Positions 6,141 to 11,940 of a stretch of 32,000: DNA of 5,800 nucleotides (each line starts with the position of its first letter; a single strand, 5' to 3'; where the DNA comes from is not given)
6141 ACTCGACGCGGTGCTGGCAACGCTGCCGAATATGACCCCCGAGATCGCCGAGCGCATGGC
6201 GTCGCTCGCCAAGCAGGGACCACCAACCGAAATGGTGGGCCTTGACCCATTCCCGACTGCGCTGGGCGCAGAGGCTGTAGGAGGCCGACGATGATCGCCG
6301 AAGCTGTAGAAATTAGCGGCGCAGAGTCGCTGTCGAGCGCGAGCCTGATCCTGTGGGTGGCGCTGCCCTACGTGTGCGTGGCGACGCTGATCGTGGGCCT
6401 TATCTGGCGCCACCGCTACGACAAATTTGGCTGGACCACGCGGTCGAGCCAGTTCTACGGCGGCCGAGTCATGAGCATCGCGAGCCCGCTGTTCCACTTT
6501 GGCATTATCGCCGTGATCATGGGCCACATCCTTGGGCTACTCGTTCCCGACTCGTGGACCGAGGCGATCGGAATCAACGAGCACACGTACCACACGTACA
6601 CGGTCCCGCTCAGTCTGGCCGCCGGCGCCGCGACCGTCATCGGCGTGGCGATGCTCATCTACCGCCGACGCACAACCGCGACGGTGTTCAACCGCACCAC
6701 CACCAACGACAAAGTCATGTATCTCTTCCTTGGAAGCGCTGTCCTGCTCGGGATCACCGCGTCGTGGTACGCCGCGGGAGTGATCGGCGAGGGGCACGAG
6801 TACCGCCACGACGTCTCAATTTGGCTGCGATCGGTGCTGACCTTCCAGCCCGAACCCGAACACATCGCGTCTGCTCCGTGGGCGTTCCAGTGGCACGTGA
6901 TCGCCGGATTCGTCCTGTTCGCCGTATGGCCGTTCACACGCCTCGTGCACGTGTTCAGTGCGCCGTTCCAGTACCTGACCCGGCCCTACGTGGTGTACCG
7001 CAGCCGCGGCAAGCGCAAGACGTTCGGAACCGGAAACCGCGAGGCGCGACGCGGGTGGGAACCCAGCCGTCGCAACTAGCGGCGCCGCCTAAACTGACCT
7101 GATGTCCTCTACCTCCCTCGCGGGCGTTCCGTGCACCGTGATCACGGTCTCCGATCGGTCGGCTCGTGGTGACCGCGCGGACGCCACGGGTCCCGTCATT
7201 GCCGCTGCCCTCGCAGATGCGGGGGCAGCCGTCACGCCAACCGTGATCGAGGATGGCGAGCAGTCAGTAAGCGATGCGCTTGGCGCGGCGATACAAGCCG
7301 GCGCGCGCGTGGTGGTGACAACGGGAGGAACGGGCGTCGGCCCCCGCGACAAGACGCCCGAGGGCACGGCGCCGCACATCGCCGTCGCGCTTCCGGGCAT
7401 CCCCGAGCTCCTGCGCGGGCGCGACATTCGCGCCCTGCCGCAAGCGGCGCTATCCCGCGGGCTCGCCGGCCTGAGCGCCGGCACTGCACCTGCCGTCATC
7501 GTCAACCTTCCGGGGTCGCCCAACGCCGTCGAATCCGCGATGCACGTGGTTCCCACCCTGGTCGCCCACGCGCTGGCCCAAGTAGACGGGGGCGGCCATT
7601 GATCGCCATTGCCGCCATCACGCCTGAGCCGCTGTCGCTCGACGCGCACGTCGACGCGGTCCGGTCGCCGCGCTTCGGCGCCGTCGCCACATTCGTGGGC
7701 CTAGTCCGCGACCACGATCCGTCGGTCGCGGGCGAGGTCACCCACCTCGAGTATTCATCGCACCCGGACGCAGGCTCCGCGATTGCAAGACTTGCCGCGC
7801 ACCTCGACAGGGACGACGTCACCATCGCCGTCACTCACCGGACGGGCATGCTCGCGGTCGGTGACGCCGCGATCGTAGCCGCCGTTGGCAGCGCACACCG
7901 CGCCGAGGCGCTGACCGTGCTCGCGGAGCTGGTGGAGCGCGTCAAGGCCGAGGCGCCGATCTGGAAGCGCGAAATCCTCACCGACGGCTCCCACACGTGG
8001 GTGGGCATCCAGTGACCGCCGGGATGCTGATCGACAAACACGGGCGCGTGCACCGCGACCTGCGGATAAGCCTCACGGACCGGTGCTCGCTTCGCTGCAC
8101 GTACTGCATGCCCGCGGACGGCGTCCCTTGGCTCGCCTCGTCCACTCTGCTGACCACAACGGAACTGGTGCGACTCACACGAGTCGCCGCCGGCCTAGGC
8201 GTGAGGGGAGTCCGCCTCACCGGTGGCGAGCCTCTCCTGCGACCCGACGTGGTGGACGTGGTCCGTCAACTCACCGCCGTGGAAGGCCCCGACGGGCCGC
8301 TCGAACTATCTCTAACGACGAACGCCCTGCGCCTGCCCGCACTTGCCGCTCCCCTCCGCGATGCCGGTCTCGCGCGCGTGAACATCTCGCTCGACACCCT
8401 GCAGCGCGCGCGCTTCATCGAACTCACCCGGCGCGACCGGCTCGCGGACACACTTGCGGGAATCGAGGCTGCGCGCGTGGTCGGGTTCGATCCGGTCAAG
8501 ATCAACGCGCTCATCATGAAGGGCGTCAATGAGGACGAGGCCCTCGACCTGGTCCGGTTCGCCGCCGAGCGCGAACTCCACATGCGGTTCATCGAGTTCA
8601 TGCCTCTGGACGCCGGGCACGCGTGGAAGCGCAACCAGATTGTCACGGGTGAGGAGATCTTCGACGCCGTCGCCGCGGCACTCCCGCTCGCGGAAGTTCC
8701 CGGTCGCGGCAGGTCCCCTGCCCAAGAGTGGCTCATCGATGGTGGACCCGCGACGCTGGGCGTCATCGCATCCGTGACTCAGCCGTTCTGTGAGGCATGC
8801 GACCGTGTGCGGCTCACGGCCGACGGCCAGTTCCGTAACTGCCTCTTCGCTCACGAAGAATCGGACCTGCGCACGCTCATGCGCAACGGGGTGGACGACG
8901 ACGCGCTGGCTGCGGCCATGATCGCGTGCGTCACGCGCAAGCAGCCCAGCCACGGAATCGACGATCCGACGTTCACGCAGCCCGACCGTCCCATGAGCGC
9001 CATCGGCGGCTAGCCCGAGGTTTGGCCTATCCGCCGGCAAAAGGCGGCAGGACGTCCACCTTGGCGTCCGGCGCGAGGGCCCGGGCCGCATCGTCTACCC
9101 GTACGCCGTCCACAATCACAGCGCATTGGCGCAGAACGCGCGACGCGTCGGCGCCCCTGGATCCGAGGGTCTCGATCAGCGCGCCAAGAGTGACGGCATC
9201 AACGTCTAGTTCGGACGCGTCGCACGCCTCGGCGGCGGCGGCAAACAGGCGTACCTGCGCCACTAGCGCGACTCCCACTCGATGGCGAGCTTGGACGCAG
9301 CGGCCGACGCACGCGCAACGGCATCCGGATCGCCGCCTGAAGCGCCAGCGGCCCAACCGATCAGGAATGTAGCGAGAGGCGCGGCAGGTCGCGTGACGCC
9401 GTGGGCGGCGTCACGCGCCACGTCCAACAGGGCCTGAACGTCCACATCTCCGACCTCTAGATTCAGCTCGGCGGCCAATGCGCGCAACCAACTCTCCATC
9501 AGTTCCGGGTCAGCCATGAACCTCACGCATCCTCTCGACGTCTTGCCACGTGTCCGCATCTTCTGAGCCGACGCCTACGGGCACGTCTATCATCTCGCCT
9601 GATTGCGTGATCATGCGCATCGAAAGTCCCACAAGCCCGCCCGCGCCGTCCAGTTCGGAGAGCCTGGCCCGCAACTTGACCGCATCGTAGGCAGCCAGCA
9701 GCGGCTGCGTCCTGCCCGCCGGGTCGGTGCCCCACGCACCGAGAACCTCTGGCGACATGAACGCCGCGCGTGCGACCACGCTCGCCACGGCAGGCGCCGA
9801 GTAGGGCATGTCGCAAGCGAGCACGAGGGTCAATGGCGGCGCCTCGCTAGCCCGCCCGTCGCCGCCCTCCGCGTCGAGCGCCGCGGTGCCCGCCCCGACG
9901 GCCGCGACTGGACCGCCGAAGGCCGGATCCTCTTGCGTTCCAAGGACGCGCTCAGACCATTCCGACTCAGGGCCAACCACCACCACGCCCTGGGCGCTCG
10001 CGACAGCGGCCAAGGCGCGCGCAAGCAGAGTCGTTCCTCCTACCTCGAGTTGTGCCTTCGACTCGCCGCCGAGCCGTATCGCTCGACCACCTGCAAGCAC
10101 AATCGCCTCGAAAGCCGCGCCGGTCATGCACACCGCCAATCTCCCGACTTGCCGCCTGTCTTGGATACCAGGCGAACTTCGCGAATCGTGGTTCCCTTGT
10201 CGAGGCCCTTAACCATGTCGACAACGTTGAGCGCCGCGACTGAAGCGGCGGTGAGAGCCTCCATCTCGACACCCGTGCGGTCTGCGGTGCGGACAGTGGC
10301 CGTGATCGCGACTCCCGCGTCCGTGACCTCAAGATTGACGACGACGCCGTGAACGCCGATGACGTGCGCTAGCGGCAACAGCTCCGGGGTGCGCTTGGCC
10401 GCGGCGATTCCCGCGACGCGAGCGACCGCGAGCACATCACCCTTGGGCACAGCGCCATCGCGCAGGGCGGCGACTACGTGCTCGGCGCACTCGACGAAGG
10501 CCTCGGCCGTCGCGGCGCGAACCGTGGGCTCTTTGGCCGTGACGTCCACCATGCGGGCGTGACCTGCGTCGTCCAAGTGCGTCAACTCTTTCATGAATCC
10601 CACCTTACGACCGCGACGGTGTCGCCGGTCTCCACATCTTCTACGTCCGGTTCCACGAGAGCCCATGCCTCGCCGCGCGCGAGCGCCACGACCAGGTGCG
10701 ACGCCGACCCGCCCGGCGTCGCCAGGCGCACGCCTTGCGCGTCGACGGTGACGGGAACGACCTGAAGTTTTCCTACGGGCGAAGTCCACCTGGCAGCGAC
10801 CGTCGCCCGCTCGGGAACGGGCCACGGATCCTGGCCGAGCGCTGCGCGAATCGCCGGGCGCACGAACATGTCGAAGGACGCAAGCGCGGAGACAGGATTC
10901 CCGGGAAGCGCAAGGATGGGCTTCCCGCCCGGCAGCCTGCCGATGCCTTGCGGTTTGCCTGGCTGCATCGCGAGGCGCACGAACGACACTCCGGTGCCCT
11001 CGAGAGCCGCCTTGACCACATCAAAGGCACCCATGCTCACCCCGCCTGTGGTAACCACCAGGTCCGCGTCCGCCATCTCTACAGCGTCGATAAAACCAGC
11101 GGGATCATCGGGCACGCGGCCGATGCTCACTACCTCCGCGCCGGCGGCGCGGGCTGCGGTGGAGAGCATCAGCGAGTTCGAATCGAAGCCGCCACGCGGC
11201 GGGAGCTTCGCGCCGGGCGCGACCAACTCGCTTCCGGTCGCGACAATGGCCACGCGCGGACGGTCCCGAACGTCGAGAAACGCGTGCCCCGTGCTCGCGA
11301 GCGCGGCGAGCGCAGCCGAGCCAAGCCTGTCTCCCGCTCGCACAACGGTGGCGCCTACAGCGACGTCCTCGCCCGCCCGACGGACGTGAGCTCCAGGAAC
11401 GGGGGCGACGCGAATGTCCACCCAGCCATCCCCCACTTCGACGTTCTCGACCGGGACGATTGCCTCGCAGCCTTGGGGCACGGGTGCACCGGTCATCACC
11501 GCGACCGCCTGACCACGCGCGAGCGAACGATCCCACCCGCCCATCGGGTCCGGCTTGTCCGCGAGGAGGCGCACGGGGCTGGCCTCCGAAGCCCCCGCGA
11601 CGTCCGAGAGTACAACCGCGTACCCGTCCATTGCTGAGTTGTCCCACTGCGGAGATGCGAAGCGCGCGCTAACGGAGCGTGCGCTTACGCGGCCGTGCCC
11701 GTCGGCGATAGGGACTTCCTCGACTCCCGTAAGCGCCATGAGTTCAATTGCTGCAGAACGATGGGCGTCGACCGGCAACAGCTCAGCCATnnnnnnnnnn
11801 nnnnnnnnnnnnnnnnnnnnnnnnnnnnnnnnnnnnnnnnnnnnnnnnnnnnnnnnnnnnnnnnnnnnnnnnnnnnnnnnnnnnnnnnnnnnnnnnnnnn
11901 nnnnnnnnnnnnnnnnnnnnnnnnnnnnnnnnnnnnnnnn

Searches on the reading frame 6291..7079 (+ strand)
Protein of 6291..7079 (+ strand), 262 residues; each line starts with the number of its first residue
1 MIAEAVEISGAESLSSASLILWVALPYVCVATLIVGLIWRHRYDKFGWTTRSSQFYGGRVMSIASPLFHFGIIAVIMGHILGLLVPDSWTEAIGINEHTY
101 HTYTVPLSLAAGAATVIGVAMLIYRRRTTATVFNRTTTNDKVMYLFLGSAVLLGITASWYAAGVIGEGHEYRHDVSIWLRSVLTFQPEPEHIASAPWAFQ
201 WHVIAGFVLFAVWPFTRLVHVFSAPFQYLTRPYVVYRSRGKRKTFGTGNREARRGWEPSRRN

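Call 11: search_protein_families(library=pfam, proteins=[window:6291-7079:+], max_evalue=0.001)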
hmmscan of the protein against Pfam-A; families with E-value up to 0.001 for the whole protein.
window:6291-7079:+ (262 aa): 1 family
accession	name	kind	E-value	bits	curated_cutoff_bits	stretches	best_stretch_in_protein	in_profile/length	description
PF02665.19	Nitrate_red_gam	-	1.9e-82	276.5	22.9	1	20-239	3-217/217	Nitrate reductase gamma subunit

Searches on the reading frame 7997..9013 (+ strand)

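Call 11: search_protein_families(library=pfam, proteins=[window:7997-9013:+], max_evalue=0.001)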
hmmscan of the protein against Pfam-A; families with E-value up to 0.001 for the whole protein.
window:7997-9013:+ (338 aa): 2 families
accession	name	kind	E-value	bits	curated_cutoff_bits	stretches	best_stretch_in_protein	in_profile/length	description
PF06463.18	Mob_synth_C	-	8.9e-36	123.1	37.4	1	195-320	2-127/128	Molybdenum Cofactor Synthesis C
PF04055.27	Radical_SAM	-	1.4e-30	107.1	29.5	1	24-189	1-166/166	Radical SAM superfamily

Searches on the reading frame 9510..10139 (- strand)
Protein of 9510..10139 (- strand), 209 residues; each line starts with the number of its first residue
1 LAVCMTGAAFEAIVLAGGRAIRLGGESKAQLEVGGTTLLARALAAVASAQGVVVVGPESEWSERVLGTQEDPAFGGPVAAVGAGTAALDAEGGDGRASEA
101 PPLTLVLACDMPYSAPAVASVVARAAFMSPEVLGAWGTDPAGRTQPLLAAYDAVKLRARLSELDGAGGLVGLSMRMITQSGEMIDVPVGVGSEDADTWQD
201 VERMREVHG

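Call 12: search_protein_families(library=pfam, proteins=[window:9510-10139:-], max_evalue=0.001)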
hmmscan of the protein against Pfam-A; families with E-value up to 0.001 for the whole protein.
window:9510-10139:- (209 aa): 1 family
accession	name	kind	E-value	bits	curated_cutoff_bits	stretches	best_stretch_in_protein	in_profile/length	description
PF12804.13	NTP_transf_3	-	6.2e-21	75.7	27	1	12-169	1-150/160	MobA-like NTP transferase domain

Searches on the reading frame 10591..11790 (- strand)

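Call 11: search_protein_families(library=pfam, proteins=[window:10591-11790:-], max_evalue=0.001)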
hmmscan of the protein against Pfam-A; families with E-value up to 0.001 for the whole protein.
window:10591-11790:- (399 aa): 3 families
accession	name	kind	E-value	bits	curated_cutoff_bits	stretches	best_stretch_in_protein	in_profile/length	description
PF03453.22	MoeA_N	-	3.4e-40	137.8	30.8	1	6-168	2-160/160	MoeA N-terminal region (domain I and II)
PF00994.29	MoCF_biosynth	-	2e-28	99.3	26.6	1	181-315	1-143/144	Probable molybdopterin binding domain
PF03454.20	MoeA_C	-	1.6e-10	41.5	22.1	1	328-395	1-70/72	MoeA C-terminal region (domain IV)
